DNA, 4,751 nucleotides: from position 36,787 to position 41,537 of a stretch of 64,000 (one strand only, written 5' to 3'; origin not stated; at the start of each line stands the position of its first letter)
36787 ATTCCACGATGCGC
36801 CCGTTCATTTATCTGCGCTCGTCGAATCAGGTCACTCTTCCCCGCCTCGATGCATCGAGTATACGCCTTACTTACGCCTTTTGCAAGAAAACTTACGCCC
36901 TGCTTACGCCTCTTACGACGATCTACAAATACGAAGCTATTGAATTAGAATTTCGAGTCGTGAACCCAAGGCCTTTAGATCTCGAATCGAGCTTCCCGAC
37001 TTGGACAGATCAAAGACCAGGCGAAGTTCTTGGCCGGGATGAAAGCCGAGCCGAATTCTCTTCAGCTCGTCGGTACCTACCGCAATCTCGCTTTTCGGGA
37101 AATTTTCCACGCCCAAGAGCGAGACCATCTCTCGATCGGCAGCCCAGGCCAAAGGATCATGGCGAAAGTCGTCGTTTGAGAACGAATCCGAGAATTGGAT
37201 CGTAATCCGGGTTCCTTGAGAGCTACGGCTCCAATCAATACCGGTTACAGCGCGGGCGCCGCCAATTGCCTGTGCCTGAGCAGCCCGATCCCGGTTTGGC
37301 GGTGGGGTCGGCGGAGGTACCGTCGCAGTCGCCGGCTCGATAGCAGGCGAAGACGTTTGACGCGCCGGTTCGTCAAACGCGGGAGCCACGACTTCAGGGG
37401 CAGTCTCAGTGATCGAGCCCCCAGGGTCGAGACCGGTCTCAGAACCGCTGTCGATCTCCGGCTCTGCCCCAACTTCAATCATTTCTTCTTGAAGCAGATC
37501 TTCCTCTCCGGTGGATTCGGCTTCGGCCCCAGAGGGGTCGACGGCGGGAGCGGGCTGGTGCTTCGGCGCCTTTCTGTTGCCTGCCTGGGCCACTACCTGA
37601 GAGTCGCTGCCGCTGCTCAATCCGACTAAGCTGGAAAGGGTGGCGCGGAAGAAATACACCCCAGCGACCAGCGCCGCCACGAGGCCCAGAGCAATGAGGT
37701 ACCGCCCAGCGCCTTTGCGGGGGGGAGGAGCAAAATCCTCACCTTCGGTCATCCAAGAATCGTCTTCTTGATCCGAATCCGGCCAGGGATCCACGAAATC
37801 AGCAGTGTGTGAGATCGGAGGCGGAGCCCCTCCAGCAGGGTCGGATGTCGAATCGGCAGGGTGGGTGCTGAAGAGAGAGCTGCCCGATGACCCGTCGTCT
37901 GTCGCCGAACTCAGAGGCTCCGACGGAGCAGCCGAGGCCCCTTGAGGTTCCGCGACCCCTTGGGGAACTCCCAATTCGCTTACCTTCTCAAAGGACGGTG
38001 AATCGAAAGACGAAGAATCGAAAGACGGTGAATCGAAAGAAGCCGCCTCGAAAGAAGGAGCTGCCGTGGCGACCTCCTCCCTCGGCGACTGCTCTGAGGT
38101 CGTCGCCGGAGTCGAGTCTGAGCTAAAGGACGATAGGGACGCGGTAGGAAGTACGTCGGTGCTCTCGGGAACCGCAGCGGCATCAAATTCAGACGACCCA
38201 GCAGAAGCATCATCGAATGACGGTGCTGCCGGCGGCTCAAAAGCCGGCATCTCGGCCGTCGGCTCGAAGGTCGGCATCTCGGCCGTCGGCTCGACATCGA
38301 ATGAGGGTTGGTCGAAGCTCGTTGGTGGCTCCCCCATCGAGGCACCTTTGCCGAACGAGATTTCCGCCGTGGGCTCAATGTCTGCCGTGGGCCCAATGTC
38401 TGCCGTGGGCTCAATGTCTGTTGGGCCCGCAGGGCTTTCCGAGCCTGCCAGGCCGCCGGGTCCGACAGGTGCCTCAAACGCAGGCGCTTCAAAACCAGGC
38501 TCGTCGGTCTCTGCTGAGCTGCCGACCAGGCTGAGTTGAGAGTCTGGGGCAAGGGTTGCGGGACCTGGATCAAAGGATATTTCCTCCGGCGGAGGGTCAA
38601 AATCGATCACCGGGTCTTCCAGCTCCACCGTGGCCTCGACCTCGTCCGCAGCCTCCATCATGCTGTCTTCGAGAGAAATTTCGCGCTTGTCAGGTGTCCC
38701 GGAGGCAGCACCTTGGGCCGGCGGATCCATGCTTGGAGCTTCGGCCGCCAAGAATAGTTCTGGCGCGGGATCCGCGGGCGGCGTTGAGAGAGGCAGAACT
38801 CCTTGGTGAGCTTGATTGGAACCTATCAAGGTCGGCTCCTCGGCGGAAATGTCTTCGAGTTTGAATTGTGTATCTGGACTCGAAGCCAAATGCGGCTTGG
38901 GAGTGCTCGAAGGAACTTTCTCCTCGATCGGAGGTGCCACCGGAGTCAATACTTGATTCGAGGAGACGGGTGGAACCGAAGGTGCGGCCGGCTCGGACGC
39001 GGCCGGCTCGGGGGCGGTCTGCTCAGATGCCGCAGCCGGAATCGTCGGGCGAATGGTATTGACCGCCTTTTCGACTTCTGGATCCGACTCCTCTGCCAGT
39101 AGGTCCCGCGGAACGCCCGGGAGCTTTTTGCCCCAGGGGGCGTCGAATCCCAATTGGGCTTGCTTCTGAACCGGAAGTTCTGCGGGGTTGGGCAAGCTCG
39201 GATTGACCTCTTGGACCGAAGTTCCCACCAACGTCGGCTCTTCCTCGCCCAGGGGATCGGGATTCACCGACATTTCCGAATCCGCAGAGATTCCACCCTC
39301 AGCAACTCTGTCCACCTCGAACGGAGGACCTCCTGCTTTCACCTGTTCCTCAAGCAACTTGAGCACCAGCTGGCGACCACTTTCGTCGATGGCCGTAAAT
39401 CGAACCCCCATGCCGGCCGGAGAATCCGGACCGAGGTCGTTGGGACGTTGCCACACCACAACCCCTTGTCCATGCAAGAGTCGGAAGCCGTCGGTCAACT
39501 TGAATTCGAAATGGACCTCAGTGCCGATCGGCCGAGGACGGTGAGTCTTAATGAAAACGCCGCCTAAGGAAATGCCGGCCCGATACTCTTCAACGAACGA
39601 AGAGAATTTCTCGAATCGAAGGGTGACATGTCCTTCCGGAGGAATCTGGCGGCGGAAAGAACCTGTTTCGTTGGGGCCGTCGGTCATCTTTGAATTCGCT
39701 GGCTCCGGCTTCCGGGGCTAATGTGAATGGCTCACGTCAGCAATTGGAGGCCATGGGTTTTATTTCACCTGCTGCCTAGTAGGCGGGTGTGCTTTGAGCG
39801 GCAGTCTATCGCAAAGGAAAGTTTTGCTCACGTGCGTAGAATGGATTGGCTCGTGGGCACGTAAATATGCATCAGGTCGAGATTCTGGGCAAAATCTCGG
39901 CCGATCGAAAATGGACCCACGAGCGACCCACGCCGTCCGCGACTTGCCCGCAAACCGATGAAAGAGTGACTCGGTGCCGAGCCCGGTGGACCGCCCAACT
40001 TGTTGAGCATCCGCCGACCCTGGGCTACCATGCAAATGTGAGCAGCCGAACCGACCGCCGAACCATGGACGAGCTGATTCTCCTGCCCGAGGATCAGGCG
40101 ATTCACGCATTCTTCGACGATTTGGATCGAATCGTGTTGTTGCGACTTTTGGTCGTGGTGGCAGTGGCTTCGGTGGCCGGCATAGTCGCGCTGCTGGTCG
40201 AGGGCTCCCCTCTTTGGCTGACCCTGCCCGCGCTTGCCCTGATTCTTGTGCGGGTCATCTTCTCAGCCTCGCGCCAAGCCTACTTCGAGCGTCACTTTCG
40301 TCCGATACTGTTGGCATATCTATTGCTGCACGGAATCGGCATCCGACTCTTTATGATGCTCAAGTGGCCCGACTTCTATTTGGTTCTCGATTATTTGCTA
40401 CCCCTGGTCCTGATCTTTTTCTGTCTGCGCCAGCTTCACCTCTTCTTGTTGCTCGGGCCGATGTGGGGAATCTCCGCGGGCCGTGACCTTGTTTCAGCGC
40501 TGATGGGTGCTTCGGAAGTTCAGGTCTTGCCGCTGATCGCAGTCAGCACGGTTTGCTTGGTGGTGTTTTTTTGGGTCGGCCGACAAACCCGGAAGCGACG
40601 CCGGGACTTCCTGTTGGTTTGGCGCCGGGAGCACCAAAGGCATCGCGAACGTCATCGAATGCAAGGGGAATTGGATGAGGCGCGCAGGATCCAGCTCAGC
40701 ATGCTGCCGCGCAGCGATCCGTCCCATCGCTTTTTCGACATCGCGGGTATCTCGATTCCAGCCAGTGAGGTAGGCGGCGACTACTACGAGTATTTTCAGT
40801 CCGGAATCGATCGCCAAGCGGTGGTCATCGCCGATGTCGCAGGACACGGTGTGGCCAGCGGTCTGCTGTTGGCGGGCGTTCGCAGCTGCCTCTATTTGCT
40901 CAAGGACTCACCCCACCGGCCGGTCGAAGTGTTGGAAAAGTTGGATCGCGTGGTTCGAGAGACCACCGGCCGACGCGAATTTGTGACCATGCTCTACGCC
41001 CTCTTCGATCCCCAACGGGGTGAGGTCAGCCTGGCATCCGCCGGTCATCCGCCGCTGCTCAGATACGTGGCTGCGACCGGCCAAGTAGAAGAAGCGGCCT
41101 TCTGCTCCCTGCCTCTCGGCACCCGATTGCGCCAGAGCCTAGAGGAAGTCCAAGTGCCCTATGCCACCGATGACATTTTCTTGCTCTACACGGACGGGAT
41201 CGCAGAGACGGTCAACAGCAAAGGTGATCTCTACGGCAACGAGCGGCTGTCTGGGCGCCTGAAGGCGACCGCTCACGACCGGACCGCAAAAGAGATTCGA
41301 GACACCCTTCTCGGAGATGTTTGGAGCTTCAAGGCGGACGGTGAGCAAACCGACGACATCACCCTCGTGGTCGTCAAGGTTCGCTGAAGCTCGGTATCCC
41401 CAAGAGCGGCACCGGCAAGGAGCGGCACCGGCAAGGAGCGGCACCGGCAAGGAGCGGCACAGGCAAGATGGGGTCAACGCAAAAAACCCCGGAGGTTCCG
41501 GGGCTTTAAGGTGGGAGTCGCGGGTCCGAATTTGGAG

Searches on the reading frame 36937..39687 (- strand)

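Call 37: search_protein_families(library=pfam, proteins=[window:36937-39687:-], max_evalue=0.001)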
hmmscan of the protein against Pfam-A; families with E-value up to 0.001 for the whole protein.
window:36937-39687:- (916 aa): 1 family
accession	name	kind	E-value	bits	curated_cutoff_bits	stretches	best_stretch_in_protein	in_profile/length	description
PF07238.19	PilZ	-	2.6e-09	37.8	22.5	1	12-113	6-101/102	PilZ domain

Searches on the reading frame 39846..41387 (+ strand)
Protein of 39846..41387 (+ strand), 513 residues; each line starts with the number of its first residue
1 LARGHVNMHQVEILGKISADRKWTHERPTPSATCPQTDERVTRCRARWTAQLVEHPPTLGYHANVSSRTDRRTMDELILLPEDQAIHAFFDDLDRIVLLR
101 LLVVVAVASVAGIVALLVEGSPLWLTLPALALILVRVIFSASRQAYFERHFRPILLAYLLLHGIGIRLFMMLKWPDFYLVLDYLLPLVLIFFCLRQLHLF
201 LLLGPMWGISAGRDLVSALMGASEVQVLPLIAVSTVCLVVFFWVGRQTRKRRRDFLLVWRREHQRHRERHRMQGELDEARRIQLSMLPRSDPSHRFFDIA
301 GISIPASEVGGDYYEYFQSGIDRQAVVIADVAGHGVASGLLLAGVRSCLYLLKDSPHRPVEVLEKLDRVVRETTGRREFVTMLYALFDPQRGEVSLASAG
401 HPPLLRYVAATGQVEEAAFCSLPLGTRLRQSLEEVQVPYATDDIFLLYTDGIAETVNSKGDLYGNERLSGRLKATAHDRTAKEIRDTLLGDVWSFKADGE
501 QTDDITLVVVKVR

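Call 37: search_protein_families(library=pfam, proteins=[window:39846-41387:+], max_evalue=0.001)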
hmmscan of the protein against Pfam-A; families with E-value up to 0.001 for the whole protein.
window:39846-41387:+ (513 aa): 1 family
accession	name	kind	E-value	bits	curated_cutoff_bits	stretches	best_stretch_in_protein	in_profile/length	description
PF07228.17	SpoIIE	-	1.4e-42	146.3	25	1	323-513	4-192/192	Stage II sporulation protein E (SpoIIE)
